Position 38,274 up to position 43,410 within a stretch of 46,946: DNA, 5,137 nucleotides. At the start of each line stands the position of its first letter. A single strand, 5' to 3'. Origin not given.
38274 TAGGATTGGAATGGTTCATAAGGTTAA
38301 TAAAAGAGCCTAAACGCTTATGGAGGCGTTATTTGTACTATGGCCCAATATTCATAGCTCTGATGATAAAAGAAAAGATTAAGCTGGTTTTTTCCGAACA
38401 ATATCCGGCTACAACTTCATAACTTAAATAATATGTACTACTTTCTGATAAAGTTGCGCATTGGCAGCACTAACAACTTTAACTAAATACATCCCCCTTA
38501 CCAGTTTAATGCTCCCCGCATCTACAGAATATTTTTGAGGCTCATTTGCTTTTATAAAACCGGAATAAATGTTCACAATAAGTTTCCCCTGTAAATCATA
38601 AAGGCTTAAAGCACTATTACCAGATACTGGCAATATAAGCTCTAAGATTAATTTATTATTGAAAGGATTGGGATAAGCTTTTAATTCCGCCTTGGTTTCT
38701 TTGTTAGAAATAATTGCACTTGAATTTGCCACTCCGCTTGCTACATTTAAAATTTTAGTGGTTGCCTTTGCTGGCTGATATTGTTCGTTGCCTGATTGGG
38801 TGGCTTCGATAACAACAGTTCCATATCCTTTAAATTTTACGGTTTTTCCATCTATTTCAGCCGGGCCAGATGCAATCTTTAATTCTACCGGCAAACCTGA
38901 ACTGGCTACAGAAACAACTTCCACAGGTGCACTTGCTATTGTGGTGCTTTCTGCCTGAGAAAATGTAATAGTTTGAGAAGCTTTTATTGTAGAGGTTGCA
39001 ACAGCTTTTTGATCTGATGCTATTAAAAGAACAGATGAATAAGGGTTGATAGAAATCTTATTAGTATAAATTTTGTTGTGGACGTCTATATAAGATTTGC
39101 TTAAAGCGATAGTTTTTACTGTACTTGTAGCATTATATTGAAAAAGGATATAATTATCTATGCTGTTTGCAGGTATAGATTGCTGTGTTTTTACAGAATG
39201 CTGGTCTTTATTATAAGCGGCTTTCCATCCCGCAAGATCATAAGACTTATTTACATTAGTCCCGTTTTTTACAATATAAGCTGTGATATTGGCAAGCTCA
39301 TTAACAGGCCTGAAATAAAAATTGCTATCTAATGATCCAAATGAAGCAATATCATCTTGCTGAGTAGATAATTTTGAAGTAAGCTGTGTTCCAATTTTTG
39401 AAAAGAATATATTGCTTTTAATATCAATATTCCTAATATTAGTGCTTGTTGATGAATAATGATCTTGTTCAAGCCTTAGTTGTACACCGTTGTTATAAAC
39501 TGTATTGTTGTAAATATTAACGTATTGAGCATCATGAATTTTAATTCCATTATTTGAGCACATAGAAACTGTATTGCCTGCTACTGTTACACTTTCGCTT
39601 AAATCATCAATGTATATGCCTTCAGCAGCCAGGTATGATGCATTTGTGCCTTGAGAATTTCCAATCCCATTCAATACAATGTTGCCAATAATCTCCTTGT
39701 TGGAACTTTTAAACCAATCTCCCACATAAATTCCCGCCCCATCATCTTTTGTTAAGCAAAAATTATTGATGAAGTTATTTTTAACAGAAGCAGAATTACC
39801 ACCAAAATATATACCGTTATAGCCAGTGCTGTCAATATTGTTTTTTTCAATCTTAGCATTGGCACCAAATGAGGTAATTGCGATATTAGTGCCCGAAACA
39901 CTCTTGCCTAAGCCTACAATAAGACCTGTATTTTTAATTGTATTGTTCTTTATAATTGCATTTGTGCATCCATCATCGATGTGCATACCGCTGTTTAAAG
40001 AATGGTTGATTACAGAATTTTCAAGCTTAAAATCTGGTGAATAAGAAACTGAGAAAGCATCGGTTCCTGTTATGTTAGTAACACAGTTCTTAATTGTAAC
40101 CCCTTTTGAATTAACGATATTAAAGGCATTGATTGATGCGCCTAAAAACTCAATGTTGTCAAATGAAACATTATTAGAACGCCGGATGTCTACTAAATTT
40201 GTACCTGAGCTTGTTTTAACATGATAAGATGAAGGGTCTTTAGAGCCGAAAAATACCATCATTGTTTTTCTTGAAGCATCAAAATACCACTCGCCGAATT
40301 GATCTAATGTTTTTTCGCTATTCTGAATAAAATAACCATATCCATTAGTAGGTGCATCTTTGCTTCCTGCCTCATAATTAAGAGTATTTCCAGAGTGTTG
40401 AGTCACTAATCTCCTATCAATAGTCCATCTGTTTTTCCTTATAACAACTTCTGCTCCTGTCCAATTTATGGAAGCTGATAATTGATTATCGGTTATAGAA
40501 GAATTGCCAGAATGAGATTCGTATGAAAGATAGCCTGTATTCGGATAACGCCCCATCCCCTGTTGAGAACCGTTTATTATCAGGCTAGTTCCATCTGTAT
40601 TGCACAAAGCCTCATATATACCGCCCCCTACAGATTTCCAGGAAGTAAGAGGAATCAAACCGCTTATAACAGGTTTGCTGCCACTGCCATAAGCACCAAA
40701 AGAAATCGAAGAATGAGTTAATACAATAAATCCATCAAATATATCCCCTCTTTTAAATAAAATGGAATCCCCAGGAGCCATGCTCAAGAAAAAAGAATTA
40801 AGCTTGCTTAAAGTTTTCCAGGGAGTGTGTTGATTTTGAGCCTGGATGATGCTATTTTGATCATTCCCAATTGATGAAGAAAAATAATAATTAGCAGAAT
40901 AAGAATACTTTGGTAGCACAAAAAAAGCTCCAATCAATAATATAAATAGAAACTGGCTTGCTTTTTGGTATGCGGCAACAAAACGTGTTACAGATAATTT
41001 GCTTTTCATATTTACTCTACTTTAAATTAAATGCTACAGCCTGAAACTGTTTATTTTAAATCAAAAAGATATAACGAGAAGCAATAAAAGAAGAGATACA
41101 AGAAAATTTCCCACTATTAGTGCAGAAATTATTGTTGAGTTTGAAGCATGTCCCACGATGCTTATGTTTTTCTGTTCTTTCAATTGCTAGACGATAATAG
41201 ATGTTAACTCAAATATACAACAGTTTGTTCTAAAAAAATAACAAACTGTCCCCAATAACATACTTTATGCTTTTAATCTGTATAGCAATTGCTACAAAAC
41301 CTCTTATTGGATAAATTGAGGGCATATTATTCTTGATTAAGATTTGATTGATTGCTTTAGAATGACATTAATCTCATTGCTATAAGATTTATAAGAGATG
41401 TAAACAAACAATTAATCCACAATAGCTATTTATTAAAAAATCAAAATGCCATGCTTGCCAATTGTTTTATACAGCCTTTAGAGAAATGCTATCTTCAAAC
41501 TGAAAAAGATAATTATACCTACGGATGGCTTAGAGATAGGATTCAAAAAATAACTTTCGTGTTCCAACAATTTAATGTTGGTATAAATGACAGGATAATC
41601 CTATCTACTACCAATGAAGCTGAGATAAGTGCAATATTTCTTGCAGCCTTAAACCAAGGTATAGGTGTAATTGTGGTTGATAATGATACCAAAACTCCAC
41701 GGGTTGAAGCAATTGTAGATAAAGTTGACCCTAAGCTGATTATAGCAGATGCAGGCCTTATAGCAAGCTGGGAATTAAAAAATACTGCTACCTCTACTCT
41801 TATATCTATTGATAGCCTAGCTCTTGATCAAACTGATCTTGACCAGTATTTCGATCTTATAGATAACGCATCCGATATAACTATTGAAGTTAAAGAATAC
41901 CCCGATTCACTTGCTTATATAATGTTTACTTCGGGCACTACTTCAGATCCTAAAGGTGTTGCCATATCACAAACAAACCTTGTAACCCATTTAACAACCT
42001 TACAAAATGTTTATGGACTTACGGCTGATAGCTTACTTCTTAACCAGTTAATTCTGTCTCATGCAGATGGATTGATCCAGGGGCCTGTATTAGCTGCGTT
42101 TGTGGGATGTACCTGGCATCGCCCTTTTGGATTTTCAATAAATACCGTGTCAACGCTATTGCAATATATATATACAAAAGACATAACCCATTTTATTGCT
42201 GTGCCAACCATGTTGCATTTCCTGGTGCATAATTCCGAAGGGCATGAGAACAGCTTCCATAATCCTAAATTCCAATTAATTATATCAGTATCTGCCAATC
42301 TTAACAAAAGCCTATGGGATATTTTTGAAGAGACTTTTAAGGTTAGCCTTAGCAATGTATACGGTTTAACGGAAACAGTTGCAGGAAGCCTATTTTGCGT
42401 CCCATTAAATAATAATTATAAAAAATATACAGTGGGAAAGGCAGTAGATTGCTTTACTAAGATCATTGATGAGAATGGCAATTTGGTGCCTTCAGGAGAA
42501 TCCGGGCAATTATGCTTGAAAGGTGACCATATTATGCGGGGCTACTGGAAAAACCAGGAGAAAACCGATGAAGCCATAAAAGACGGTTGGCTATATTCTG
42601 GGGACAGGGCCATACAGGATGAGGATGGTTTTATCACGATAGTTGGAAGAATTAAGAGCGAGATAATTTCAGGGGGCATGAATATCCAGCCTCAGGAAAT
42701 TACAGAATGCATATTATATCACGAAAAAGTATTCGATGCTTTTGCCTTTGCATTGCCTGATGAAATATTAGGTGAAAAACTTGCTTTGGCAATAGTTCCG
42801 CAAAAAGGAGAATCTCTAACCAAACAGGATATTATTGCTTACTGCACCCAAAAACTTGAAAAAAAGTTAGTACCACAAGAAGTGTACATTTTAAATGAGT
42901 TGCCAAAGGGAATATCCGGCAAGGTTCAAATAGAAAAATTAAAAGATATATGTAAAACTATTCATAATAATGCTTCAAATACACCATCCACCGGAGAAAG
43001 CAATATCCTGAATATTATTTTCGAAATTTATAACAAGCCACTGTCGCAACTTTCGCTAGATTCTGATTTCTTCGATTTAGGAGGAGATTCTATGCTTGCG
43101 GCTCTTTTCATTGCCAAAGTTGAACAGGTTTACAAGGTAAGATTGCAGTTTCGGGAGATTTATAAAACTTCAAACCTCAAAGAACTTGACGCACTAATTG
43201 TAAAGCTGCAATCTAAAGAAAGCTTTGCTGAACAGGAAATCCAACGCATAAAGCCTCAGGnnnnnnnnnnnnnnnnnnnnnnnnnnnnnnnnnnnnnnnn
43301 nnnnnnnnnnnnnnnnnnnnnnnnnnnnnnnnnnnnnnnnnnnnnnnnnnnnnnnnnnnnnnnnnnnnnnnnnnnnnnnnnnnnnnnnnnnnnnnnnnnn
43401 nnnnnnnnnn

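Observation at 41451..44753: Orphan NRPS-like A-T-TE enzyme with a dedicated Sfp-type PPTase, next to the exopolysaccharide locus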

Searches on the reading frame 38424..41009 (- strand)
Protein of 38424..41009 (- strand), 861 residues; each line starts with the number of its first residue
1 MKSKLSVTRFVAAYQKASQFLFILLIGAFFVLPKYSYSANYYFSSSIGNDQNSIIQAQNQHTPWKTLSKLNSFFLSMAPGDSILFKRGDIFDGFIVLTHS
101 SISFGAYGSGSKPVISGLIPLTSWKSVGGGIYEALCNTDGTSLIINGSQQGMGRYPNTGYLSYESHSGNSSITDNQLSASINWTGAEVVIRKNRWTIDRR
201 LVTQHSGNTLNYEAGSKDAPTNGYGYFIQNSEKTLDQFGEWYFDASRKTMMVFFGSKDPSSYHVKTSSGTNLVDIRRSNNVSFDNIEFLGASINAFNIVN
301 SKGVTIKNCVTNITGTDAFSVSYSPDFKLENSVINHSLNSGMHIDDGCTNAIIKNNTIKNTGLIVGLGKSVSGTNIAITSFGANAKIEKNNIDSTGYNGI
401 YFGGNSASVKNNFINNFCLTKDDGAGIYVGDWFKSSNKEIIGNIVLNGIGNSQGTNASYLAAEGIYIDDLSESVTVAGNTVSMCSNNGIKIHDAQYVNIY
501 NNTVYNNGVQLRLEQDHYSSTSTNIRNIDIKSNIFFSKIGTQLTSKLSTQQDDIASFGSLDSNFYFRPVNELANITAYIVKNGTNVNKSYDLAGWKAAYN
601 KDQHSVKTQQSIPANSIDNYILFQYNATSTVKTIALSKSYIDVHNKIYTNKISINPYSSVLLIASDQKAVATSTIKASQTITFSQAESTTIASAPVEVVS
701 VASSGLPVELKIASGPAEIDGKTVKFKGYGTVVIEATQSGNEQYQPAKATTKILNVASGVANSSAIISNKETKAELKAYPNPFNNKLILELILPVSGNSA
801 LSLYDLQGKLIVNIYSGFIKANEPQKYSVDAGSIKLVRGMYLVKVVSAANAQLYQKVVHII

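Call 8: search_protein_families(library=pfam, proteins=[window:38424-41009:-], max_evalue=0.001)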
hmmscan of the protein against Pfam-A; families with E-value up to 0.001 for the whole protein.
window:38424-41009:- (861 aa): 2 families
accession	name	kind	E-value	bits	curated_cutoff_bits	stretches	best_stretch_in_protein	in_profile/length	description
PF13229.12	Beta_helix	-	1.1e-09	38.5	25.9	2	384-515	10-115/158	Right handed beta helix region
PF18962.6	Por_Secre_tail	-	3.8e-07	30.7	27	1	779-858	2-74/75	Secretion system C-terminal sorting domain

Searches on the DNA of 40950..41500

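Call 83: search_rna_families(source=window, start=40950, end=41500, threshold=evalue, max_evalue=1)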
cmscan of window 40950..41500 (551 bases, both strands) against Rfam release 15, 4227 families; matches with E-value up to 1: 0.
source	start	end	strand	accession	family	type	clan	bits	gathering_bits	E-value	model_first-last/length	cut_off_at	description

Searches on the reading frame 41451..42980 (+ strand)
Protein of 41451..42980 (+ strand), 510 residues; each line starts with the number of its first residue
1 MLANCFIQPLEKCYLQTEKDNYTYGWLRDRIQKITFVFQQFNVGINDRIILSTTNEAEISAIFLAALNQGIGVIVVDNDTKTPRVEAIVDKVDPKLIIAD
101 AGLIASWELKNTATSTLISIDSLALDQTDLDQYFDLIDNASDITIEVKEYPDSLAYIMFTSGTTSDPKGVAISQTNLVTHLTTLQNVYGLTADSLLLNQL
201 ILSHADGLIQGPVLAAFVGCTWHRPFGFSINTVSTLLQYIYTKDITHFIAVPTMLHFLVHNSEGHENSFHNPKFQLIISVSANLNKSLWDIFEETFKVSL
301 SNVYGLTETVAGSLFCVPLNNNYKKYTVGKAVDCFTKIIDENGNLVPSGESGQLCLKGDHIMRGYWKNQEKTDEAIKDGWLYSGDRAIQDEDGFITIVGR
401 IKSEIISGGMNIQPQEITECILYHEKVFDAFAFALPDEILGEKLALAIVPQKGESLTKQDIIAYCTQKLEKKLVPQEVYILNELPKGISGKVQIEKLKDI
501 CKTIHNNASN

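Call 24: search_solved_structures(query=window:41451-42980:+, max_evalue=1e-30, show_alignments=3)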
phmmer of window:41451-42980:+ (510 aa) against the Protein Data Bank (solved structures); distinct sequences matched with E-value up to 1e-30: 41.
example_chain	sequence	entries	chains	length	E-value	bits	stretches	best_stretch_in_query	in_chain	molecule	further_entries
5ie0_A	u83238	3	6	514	2.7e-58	201.3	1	17-493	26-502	Oxalate--CoA ligase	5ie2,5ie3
6qjz_A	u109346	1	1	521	2.3e-56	194.9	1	146-492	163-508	oxalyl CoA-synthetase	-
6k4c_A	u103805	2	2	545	1.8e-43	152.4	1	20-501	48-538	Ancestral luciferase AncLamp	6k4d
6mfy_A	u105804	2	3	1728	1.4e-41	146.1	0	12-496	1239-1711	Linear gramicidin synthase subunit A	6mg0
9be3_A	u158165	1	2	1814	1.6e-41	145.9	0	12-497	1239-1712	Linear gramicidin synthase subunit A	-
9be4_A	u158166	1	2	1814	1.6e-41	145.9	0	12-497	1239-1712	Linear gramicidin synthase subunit A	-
6mfz_A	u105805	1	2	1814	1.6e-41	145.9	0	12-497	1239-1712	Linear gramicidin synthase subunit A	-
9meh_A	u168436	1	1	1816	1.6e-41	145.9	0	12-497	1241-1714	Linear gramicidin synthase subunit A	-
6q2m_A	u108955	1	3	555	2.8e-41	145.2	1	21-501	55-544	Luciferin 4-monooxygenase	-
3qya_A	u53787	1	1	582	6.9e-41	143.9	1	152-501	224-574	Luciferase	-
5kyv_A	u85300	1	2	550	2.1e-40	142.3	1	21-501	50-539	Luciferin 4-monooxygenase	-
1ba3_A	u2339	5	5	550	8e-40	140.3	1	21-501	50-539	LUCIFERASE | Luciferin 4-monooxygenase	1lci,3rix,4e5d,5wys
3iep_A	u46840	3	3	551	8e-40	140.3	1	21-501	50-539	Luciferin 4-monooxygenase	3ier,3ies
4g36_A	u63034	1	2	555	8.3e-40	140.3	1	21-501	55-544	Luciferin 4-monooxygenase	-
6hps_A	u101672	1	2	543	8.4e-40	140.3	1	21-501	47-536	Luciferin 4-monooxygenase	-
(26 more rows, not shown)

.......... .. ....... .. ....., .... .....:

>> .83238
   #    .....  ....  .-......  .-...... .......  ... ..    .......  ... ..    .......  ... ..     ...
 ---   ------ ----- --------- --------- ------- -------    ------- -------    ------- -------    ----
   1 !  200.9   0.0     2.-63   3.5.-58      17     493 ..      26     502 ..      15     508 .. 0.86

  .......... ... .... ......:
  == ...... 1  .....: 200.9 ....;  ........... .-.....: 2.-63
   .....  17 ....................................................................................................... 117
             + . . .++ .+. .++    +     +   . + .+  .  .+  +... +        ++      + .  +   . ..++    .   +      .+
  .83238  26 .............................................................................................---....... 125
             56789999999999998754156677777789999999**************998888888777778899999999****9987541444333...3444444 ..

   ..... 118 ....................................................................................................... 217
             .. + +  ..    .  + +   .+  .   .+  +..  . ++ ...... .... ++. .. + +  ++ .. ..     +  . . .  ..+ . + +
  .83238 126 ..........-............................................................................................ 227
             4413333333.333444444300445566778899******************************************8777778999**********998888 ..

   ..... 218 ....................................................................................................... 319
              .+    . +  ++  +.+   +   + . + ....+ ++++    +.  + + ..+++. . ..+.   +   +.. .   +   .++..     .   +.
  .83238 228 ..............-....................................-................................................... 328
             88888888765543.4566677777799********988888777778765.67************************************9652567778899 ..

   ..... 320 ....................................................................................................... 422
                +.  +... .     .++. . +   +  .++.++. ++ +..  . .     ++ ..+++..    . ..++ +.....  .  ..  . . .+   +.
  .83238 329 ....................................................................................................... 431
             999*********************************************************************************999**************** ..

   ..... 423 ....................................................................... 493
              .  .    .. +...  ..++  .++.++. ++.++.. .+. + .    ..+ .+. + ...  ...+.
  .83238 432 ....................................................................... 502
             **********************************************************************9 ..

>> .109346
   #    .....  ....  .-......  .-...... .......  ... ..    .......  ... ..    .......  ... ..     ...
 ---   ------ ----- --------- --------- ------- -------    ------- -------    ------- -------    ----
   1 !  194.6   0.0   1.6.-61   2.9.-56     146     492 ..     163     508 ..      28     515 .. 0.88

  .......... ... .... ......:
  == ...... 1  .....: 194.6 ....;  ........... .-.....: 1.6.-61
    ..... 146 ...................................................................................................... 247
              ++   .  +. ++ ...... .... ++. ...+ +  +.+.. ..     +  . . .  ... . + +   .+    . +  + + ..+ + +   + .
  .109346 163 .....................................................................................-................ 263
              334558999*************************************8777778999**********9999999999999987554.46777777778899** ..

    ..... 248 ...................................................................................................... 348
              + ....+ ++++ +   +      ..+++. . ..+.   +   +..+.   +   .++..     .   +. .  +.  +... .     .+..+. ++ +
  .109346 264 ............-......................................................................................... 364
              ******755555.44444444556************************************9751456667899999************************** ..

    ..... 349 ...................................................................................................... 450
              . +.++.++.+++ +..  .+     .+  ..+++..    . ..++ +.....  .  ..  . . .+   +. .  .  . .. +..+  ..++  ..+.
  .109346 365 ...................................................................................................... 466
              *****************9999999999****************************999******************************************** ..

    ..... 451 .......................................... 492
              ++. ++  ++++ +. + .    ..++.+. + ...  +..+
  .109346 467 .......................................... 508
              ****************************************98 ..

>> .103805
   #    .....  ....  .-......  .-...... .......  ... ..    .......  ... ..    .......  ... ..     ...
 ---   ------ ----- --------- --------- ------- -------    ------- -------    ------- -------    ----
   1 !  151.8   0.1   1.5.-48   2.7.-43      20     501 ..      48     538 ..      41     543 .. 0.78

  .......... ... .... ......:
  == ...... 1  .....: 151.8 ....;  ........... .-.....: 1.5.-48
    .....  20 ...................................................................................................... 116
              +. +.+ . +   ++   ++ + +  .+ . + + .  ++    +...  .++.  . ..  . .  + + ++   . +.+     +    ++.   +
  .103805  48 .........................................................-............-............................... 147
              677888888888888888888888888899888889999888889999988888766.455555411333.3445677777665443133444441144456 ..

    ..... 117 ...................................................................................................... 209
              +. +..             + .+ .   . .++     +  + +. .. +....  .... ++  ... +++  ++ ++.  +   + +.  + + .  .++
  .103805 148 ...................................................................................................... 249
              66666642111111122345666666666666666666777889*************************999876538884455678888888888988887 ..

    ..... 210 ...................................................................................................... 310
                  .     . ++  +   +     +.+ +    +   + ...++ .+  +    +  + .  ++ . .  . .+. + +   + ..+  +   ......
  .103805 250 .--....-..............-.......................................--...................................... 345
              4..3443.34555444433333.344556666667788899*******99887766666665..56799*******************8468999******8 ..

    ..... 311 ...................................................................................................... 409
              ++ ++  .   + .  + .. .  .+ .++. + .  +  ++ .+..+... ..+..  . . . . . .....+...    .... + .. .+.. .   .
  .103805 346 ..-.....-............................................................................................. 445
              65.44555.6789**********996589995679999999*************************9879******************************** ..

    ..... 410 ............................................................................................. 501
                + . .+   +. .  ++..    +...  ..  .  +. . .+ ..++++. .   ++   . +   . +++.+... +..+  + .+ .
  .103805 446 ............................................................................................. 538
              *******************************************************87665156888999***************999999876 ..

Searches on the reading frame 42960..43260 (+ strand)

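Call 18: search_protein_families(library=ncbifam, proteins=[window:42960-43260:+], max_evalue=10)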
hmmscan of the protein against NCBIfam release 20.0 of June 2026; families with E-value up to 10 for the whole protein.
window:42960-43260:+ (100 aa): 7 families
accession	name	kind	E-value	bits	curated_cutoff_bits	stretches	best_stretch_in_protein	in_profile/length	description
NF004282.0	PRK05691.1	subfamily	1.6e-08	31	4090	1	16-97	1643-1723/4334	non-ribosomal peptide synthase/polyketide synthase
TIGR03443.1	alpha_am_amid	equivalog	2.4e-08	31.9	1030.1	1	8-91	845-927/1390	L-aminoadipate-semialdehyde dehydrogenase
NF047350.1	aureusi_NRPS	equivalog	2.3e-07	28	2500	1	8-87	904-982/2373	aureusimine non-ribosomal peptide synthetase AusA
NF007605.2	PRK10252.1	equivalog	0.013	13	2400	1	32-82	993-1043/1292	enterobactin non-ribosomal peptide synthetase EntF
NF041592.1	carboxyl_red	equivalog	0.014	13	1300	1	28-84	658-715/1160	carboxylic acid reductase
NF002150.0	PRK00982.1-4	subfamily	0.026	14.7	66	1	16-78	10-73/80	acyl carrier protein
NF041803.1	NRPS_SolG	exception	0.026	12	2200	1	31-84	1107-1159/1163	solanimycin non-ribosomal peptide synthetase SolG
